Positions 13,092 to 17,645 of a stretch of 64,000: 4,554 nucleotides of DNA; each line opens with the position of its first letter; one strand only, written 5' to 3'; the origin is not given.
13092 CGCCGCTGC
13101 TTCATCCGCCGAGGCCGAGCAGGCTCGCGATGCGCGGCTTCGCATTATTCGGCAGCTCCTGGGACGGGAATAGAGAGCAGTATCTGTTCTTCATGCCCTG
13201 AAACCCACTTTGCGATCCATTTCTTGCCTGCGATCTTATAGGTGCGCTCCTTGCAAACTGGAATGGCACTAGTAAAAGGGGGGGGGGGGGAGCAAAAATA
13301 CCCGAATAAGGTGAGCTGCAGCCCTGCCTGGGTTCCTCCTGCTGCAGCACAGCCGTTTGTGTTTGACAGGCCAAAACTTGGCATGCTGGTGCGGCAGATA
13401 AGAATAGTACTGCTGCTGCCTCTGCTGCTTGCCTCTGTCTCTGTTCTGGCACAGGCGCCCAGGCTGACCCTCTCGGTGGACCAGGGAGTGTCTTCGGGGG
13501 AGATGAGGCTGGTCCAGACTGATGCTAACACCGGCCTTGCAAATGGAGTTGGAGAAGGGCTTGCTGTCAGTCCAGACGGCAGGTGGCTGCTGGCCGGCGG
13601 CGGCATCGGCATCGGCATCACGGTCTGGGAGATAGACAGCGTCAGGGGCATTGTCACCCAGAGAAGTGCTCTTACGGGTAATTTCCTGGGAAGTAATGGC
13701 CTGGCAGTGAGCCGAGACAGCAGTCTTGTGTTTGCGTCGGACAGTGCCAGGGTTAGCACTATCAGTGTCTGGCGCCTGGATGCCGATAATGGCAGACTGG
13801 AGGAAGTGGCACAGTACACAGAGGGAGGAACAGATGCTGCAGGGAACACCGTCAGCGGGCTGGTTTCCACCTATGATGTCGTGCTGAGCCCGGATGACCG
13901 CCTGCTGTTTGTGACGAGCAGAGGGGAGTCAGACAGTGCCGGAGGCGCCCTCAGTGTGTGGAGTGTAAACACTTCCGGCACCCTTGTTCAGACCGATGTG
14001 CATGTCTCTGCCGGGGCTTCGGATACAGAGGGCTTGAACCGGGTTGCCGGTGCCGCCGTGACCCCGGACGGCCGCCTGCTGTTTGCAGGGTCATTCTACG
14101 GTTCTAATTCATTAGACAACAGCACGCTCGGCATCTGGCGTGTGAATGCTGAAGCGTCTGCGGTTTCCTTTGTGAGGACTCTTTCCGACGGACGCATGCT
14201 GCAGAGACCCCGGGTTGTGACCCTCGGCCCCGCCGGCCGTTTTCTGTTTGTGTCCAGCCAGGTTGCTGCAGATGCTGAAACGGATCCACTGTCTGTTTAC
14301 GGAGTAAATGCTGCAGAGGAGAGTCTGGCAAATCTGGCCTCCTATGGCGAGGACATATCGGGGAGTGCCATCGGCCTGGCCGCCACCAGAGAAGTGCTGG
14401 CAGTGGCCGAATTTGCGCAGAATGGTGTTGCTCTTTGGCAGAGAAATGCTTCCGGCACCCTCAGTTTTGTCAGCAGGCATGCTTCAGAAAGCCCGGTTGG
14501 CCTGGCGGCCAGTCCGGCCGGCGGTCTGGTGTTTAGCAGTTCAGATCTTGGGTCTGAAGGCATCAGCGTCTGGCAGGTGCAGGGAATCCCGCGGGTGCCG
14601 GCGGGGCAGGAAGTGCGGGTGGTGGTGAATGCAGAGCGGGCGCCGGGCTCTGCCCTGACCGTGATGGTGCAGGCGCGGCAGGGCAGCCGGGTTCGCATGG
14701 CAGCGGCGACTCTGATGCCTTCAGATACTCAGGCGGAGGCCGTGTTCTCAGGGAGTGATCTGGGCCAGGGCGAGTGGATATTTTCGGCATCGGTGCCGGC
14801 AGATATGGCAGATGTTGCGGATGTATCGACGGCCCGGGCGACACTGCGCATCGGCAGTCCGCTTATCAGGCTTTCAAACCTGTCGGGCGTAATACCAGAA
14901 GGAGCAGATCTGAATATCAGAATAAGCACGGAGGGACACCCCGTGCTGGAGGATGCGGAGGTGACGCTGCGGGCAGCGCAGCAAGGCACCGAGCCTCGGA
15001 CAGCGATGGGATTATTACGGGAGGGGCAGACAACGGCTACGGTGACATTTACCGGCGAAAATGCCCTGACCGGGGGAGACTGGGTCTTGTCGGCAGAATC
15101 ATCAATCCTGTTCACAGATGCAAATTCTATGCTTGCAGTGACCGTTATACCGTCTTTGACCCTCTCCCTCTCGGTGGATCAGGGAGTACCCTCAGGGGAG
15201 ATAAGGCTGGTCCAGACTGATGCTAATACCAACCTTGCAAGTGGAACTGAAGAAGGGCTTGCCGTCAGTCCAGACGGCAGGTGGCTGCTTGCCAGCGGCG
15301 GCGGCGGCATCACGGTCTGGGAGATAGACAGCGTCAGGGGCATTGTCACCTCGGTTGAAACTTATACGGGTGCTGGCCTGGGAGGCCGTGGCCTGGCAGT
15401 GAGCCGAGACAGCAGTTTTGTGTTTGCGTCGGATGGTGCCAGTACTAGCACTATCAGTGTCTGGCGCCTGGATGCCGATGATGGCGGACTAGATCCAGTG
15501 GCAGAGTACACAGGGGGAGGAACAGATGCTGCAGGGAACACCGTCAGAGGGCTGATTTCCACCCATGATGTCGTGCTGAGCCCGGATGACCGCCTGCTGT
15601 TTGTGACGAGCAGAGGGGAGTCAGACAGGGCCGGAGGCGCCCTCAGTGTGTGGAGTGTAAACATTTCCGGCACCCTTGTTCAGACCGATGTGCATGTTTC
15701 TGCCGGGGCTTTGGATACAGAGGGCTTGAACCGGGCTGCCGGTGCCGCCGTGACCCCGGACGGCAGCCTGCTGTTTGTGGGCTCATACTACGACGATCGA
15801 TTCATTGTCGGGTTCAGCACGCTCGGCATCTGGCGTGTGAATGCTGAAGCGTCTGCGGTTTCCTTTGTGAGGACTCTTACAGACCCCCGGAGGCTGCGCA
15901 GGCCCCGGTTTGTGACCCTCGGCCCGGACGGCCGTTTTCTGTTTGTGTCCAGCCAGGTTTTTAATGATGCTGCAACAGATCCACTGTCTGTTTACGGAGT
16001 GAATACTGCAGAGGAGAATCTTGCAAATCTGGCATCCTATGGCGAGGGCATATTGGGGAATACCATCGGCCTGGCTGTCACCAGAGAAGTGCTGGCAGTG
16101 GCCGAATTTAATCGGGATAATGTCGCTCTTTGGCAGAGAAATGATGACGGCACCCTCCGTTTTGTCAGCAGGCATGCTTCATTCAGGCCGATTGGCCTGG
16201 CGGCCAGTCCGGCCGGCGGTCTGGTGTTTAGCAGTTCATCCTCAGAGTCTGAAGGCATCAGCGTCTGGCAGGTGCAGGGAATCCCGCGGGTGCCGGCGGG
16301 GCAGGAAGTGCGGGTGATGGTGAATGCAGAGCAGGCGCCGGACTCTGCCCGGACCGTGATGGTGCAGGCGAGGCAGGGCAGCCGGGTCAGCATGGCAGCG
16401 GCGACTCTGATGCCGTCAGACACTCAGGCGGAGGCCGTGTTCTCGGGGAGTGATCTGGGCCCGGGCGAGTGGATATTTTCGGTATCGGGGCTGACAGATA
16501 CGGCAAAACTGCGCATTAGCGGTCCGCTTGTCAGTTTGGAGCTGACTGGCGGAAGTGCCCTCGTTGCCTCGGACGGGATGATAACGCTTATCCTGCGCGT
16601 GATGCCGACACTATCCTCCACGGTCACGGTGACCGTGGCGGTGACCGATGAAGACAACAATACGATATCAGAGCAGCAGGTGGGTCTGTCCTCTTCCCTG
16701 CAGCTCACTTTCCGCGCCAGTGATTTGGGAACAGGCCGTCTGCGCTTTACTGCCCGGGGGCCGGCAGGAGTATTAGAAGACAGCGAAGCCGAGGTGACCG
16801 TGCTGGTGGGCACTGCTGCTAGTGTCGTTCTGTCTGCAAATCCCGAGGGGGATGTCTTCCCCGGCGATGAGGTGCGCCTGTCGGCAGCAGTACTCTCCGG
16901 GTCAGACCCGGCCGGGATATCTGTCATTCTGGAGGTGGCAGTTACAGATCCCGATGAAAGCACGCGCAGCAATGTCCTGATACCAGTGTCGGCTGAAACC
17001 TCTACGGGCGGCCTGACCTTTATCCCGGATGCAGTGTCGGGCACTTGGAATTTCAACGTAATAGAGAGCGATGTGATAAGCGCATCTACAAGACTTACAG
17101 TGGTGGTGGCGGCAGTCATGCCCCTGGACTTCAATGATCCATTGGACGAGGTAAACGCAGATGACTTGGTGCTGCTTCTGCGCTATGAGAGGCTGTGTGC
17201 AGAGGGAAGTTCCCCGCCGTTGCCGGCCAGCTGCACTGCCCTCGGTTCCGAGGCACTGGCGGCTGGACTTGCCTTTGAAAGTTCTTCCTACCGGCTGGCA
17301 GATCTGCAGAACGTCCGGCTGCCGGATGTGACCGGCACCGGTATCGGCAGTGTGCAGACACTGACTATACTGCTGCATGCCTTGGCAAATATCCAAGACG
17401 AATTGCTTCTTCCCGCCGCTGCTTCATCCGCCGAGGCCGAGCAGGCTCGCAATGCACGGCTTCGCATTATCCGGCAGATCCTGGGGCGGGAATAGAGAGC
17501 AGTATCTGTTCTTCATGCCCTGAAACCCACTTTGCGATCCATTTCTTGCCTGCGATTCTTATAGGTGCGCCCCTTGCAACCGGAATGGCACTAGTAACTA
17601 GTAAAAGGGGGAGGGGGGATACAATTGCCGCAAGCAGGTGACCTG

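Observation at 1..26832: Head-to-tail array of four giant paralogous genes for secreted poly-beta-propeller / Ig-like / dockerin-like proteins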

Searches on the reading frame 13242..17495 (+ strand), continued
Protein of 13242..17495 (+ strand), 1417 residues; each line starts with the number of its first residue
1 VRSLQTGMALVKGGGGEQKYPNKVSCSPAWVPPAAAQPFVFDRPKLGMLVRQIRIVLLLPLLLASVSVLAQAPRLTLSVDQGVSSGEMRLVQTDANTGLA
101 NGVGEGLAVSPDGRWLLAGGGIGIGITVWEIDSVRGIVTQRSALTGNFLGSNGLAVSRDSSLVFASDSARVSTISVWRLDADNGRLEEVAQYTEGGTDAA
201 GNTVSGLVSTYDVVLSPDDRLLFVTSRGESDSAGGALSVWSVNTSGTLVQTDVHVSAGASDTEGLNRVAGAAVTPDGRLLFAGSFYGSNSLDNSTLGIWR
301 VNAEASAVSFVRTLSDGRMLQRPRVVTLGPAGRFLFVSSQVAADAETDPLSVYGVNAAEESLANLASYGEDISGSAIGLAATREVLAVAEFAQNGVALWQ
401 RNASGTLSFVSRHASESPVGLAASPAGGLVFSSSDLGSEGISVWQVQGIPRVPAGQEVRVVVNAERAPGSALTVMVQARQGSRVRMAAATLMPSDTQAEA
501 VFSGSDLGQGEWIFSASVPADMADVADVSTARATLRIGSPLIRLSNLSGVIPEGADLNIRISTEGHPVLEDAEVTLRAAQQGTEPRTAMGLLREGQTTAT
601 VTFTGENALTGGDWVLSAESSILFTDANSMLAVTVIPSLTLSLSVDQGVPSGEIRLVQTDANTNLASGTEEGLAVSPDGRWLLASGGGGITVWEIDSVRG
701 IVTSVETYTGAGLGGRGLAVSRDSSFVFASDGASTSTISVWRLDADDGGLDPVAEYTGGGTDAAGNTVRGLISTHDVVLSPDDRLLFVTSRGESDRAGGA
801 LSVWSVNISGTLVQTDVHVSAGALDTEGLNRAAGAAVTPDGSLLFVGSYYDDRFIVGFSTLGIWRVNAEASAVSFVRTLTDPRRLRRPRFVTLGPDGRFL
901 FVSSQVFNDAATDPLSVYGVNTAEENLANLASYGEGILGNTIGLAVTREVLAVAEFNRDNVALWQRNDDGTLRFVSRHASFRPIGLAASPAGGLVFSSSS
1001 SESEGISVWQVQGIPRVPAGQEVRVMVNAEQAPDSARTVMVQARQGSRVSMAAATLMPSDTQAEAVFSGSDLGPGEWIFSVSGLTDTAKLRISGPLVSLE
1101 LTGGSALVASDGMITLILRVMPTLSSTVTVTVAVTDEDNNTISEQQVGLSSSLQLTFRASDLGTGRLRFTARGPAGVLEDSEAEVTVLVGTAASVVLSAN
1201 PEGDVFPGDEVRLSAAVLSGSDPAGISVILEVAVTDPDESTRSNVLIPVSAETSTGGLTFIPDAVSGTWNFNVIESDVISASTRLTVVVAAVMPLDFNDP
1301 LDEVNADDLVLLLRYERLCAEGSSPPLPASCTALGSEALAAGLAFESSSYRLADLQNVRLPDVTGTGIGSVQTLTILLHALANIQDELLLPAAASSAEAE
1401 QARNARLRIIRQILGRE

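Call 91: search_solved_structures(query=window:13383-17492:+, max_evalue=0.01)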
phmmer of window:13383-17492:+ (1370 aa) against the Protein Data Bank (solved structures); distinct sequences matched with E-value up to 0.01: 2.
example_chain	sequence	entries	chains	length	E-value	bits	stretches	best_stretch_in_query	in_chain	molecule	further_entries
3fgb_A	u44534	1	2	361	0.00012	23.2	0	604-704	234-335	uncharacterized protein Q89ZH8_BACTN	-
6hqa_B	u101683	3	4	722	0.0053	17.8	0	620-699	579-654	Subunit (90 kDa) of TFIID and SAGA complexes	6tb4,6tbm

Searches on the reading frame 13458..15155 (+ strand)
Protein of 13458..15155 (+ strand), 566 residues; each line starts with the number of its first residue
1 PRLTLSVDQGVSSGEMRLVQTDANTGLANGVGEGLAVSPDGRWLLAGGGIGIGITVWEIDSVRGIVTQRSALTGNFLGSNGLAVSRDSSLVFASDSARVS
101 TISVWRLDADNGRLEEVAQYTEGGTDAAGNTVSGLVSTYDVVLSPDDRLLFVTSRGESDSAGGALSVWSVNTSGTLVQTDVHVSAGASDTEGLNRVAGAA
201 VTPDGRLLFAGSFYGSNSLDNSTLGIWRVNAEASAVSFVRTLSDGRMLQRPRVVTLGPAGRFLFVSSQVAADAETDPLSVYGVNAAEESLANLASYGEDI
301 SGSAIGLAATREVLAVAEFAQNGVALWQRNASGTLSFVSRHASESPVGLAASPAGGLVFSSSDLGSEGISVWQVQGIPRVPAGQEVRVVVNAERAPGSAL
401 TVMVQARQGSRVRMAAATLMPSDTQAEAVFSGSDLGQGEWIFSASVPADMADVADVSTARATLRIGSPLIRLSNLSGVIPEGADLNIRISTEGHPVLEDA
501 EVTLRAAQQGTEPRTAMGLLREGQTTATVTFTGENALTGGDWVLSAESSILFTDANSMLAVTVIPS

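Call 38: predict_structure(alignment_id=A2)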
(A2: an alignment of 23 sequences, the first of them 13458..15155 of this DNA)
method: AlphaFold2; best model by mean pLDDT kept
length: 566 residues; sequences in the alignment: 23
mean_pLDDT: 86.5   pTM: 0.84
mean pLDDT of the five models: 86.5, 81.8, 80.3, 79.4, 73.5
residues with pLDDT >= 90: 248; 70-90: 273; 50-70: 43; < 50: 2
segments of 3 or more residues with pLDDT < 50: none
pLDDT, mean of each block of 10 residues (from residue 1): 91 82 63 81 81 82 87 69 92 84 92 92 96 92 94 83 92 94 87 91 94 69 91 94 85 90 87 80 92 86 86 90 91 90 87 90 70 89 92 93 90 95 95 88 89 82 88 82 86 81 87 87 89 74 84 78 82
secondary structure, 60 per line:
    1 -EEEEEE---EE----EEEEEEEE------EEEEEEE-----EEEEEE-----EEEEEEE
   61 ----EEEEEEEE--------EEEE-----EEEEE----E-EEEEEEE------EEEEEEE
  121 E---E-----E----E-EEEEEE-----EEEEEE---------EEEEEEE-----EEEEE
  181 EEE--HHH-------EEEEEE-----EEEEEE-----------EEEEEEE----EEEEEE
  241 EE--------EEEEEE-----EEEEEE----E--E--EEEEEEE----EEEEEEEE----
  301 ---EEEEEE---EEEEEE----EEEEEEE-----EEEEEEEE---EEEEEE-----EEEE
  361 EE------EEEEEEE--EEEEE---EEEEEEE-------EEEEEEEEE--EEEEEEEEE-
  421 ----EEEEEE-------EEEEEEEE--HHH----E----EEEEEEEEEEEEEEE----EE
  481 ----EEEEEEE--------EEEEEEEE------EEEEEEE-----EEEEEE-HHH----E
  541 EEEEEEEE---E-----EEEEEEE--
elements in order: E2-7 E17-24 E31-37 E43-48 E54-60 E65-72 E81-84 E90-94 E101-107 E114-121 E138-143 E149-154 E164-170 E176-183 E196-201 E207-212 E224-230 E235-242 E251-256 E262-267 E278-284 E289-296 E304-309 E313-318 E323-329 E335-342 E346-351 E357-362 E369-375 E378-382 E386-392 E400-408 E411-419 E425-430 E438-445 E460-474 E485-491 E500-507 E514-520 E526-531 E540-548 E558-564
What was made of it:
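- On PF10282 Lactonase, 7-bladed beta-propeller: The AlphaFold model (pLDDT 86.5) has 28 blade strands (call 38).
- The AlphaFold model of one unit has pLDDT 86.5 and pTM 0.84, with 28 blade strands followed by two beta-sandwiches (call 38).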

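Call 41: fold_search(model_id=the predicted structure, library=pdb)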
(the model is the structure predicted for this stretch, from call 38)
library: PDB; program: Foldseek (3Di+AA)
matches with E <= 10: 1948; with E <= 0.001: 683
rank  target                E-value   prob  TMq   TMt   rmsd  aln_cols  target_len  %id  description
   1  1ri6                  2.1e-12  1.00  0.44  0.72   7.6       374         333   16  Structure of a putative isomerase from E. coli (released 2003-11-25)
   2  8r8r_B                4.0e-12  1.00  0.43  0.63   5.1       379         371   14  Cryo-EM structure of the human mPSF with PAPOA C-terminus peptide (PAPOAc) (released 2024-04-10)
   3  6lqs_B1               8.1e-12  1.00  0.42  0.30  19.8       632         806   12  Cryo-EM structure of 90S small subunit preribosomes in transition states (State D) (released 2020-09-16)
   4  6nau_A                9.3e-12  1.00  0.45  0.73   6.6       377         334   16  1.55 Angstrom Resolution Crystal Structure of 6-phosphogluconolactonase from Klebsiella pneumoniae (released 2018-12-19)
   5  3jb9_L                1.1e-11  1.00  0.41  0.74   5.1       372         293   16  Cryo-EM structure of the yeast spliceosome at 3.6 angstrom resolution (released 2015-09-23)
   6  8g3e_A                1.6e-11  1.00  0.44  0.77   4.0       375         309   16  Crystal structure of human WDR5 in complex with (1M)-N-[(3,5-difluoro[1,1'-biphenyl]-4-yl)methyl]-6-methyl-4-oxo-1-(py (released 2023-06-28)
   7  6u8b_B                1.6e-11  1.00  0.43  0.75   5.3       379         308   16  Discovery and optimization of salicyclic acid-derived sulfonamide inhibitors of the WDR5:MYC protein-protein interacti (released 2019-12-04)
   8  9axv_Am               1.6e-11  1.00  0.44  0.75   4.6       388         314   19  Translating S. pombe ribosome (released 2024-10-16)
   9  8uo4_B                1.7e-11  1.00  0.46  0.74   4.1       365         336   14  CryoEM structure of beta-2-adrenergic receptor in complex with GTP-bound Gs heterotrimer (Class T) (released 2024-03-06)
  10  3n0d                  1.9e-11  1.00  0.44  0.76   4.4       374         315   15  Crystal structure of WDR5 mutant (W330F) (released 2010-10-20)
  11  2h68_B                2.0e-11  1.00  0.43  0.76   4.6       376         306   15  Histone H3 recognition and presentation by the WDR5 module of the MLL1 complex (released 2006-07-04)
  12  6dnh_B                2.2e-11  1.00  0.44  0.64   4.9       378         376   14  Cryo-EM structure of human CPSF-160-WDR33-CPSF-30-PAS RNA complex at 3.4 A resolution (released 2018-06-27)
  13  9t3x_B                2.2e-11  1.00  0.44  0.66   4.6       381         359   15  cryo-EM structure of CPSF160-WDR33-ZC3H18 (released 2026-01-28)
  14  5c2v_B                2.2e-11  1.00  0.45  0.69   5.8       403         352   15  Kuenenia stuttgartiensis Hydrazine Synthase (released 2015-10-14)
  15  7mq8_LO               2.6e-11  1.00  0.24  0.17  23.8       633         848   13  Cryo-EM structure of the human SSU processome, state pre-A1 (released 2021-09-22)
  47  6igb_A                2.9e-10  1.00  0.44  0.67  12.1       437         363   18  the structure of Pseudomonas aeruginosa Periplasmic gluconolactonase, PpgL (released 2018-11-21)
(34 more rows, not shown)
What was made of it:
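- On PF10282 Lactonase, 7-bladed beta-propeller: Foldseek matches 1ri6 and 6nau at TMt 0.72-0.73 and E of about 1e-12 (call 41)
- Closest known: Integrin alpha subunits. Same: Foldseek aligns 4neh_A over the whole unit (call 41).
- Integrin alpha-X (propeller plus Ig-like legs) also aligns (call 41). The gross architecture is the same: a seven-bladed propeller followed by beta-sandwiches, repeated (calls 38, 41). The best structural matches are the 6-phosphogluconolactonases 1ri6 and 6nau and the periplasmic gluconolactonase PpgL, 6igb (call 41).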

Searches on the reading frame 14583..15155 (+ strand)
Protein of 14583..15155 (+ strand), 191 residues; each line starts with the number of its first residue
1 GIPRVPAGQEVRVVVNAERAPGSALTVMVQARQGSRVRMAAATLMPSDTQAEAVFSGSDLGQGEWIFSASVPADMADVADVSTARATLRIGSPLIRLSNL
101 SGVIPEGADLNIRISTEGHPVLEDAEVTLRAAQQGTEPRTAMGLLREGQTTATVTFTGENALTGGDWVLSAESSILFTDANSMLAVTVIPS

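Call 18: search_protein_families(library=pfam, proteins=[window:14583-15155:+], max_evalue=10)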
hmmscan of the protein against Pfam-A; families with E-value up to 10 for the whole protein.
seq(191 aa): 2 families
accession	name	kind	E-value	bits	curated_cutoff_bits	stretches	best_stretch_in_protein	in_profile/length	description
PF16108.10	DUF4826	-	0.046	14.4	22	1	62-90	54-82/129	Domain of unknown function (DUF4826)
PF09992.14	NAGPA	-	0.11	13.1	25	1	116-160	67-112/169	Phosphodiester glycosidase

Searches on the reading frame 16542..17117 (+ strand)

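Call 18: search_protein_families(library=pfam, proteins=[window:16542-17117:+], max_evalue=10)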
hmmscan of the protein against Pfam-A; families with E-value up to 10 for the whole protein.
seq(192 aa): 4 families
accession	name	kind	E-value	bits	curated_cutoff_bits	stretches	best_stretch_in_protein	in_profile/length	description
PF17789.7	MG4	-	0.0097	16.5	24.7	1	125-173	13-60/95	Macroglobulin domain MG4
PF23619.1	Ig_VWA7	-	0.013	16.2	27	1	95-145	2-52/104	VWA7 Ig-like domain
PF02369.22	Big_1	-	0.015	15.8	34.9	1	26-61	17-53/93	Bacterial Ig-like domain (group 1)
PF05345.18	He_PIG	-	0.051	14.5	24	1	81-127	7-53/96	Putative Ig domain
